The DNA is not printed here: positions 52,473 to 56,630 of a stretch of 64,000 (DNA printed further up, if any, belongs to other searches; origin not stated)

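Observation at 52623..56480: Cytoplasmic adenylate cyclase-STAND-TPR protein fused to a periplasmic-type solute-binding (SBP_bac_5) domain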

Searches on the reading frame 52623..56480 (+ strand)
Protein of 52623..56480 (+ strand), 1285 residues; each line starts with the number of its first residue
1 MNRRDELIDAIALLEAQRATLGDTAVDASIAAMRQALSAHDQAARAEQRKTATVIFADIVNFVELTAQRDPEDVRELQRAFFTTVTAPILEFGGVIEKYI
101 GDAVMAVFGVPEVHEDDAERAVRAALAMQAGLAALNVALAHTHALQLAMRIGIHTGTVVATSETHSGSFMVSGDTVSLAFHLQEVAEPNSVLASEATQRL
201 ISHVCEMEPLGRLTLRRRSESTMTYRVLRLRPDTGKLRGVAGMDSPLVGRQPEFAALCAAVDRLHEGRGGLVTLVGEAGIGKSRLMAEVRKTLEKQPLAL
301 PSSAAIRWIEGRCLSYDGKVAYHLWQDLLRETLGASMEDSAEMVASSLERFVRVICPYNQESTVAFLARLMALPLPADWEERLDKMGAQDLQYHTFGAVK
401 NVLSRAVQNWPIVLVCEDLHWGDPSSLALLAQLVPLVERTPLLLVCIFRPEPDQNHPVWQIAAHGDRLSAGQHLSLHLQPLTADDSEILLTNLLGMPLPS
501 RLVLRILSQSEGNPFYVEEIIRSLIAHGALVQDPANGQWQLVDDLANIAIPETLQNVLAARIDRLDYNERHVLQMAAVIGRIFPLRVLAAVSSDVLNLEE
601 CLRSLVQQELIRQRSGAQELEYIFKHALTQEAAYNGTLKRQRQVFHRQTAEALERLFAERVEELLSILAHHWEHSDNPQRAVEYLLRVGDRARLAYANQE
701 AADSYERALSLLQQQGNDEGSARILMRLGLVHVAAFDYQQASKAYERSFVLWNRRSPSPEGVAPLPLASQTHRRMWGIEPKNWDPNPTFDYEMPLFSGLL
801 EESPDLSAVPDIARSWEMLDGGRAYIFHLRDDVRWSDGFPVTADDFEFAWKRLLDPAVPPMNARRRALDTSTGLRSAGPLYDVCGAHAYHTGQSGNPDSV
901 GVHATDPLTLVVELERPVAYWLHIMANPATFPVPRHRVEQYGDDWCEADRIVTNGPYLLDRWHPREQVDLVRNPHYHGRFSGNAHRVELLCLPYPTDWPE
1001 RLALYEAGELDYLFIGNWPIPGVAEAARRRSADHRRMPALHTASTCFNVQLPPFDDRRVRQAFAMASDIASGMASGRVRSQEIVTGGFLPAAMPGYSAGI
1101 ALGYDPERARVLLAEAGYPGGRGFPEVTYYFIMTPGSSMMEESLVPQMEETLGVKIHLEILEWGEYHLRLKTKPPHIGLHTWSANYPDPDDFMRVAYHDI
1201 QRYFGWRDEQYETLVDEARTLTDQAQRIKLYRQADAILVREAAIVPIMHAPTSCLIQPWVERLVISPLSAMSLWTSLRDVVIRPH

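Call 5: search_protein_families(library=pfam, proteins=[window:52623-56480:+], max_evalue=0.1)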
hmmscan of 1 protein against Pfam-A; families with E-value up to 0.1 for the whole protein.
window:52623-56480:+ (1285 aa): 11 families
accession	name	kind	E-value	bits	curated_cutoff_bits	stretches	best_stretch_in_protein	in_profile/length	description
PF00496.27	SBP_bac_5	-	8.1e-66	223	32.4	1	809-1198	3-362/368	Bacterial extracellular solute-binding proteins, family 5 Middle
PF13191.12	AAA_16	-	1.8e-24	87.5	32.6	1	246-445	1-167/167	AAA ATPase domain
PF00211.25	Guanylate_cyc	-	1.1e-21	77.7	21.9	1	46-225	3-179/183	Adenylate and Guanylate cyclase catalytic domain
PF13424.12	TPR_12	-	2.6e-05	24.8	30.1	1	699-748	20-71/77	Tetratricopeptide repeat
PF13401.12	AAA_22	-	0.00071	20.3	27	1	268-357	4-42/130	AAA domain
PF07719.23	TPR_2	-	0.00093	19.6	27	0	722-748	1-27/34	Tetratricopeptide repeat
PF13604.12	AAA_30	-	0.0017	18.5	27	1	259-296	8-45/191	AAA domain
PF05729.18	NACHT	-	0.016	15.5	26.7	1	272-350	3-79/167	NACHT domain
PF00515.34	TPR_1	-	0.019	15.2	27.8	0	722-748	1-27/34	Tetratricopeptide repeat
PF10923.14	BrxC_BrxD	-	0.02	14.3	22.2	1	242-300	22-80/414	BREX system ATP-binding protein BrxC/D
PF00931.28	NB-ARC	-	0.083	12.6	23.5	0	261-294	9-43/248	NB-ARC domain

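Call 6: search_protein_families(library=ncbifam, proteins=[window:52623-56480:+], max_evalue=0.1)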
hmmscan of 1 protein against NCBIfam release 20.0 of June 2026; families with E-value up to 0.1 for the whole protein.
window:52623-56480:+ (1285 aa): 14 families
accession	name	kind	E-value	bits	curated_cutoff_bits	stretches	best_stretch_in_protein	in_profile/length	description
TIGR03903.1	TOMM_kin_cyc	equivalog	2.9e-79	267.2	705.75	1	29-710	266-919/1267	TOMM system kinase/cyclase fusion protein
NF007287.0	PRK09755.1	equivalog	9.5e-58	196.3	1098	1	778-1262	46-515/535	ABC transporter substrate-binding protein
NF011684.0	PRK15104.1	equivalog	4.2e-51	174.3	947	1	785-1261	59-522/543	oligopeptide ABC transporter substrate-binding protein OppA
NF043070.1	DppA_dipep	equivalog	6.4e-27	94.3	1005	2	1028-1270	278-526/535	dipeptide ABC transporter periplasmic-binding protein DppA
NF011689.0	PRK15109.1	equivalog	4.9e-22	78.3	560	1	808-1274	79-534/547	ABC transporter substrate-binding protein SapA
TIGR02294.1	nickel_nikA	equivalog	1.8e-19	69.6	393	2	948-1261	159-484/501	nickel ABC transporter substrate-binding protein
NF045467.1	Opp4A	equivalog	4.4e-18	64.8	650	2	798-977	69-233/556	oligopeptide ABC transporter substrate-binding protein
NF011942.0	PRK15413.1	equivalog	1.1e-16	60.6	594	1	903-1121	136-346/512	glutathione ABC transporter substrate-binding protein GsiB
TIGR04028.1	SBP_KPN_01854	hypoth_equivalog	8.7e-10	37.8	468.5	2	806-845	42-82/509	TIGR04028 family ABC transporter substrate-binding protein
NF045468.1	Opp5A_nikA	equivalog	6.6e-09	34.8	600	1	952-1120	159-320/488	nickel ABC transporter substrate-binding protein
NF047575.1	opine_bind_CntA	exception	4.9e-06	25.4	800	1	809-844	78-113/535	staphylopine-dependent metal ABC transporter substrate-binding lipoprotein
NF058673.1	LipAdnlyCyLipJMY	equivalog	0.00047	19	800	1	45-199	289-420/449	bifunctional lipase/adenylate cyclase LipJ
NF043077.1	MMSYN1_0169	equivalog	0.011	14.2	650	1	908-979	266-345/896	oligopeptide ABC transporter substrate-binding protein OppA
NF053520.1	HK_Porph_FimS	equivalog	0.03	12.6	600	1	687-748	49-150/618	sensor histidine kinase FimS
